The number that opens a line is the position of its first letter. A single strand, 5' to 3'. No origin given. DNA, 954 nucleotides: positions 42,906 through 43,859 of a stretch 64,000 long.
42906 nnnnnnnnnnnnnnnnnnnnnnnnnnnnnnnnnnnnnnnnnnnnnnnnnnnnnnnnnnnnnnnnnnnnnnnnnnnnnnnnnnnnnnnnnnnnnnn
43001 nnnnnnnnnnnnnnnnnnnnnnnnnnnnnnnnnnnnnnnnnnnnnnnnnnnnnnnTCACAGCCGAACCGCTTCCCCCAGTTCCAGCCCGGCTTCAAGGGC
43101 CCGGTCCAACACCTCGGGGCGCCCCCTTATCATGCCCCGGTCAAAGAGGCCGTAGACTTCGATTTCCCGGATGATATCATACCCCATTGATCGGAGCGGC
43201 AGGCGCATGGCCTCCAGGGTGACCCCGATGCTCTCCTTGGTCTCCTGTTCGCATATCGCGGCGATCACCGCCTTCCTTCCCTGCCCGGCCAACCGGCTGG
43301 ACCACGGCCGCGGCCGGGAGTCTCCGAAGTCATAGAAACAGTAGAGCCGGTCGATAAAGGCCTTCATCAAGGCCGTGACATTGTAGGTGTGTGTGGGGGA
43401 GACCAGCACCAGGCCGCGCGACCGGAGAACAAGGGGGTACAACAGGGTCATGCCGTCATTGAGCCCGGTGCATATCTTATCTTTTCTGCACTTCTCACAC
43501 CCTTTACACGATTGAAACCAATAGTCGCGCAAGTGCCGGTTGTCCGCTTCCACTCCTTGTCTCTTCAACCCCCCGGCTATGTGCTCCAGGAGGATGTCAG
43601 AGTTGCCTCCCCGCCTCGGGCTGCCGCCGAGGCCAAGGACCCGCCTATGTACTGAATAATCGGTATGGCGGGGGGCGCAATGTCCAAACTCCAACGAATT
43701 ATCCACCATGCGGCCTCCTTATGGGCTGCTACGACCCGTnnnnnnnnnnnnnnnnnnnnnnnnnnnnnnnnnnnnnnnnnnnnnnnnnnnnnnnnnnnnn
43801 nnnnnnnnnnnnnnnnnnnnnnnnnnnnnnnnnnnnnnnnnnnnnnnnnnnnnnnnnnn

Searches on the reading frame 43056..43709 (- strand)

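Call 75: search_protein_families(library=pfam, proteins=[window:43056-43709:-], max_evalue=0.001)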
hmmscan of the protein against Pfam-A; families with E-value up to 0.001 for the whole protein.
window:43056-43709:- (217 aa): 2 families
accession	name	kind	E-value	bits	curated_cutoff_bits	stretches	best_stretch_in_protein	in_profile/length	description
PF03358.20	FMN_red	-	7.7e-18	64.9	24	1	23-139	2-107/152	NADPH-dependent FMN reductase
PF02525.22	Flavodoxin_2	-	1.7e-06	28.4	27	1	23-188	2-178/198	Flavodoxin-like fold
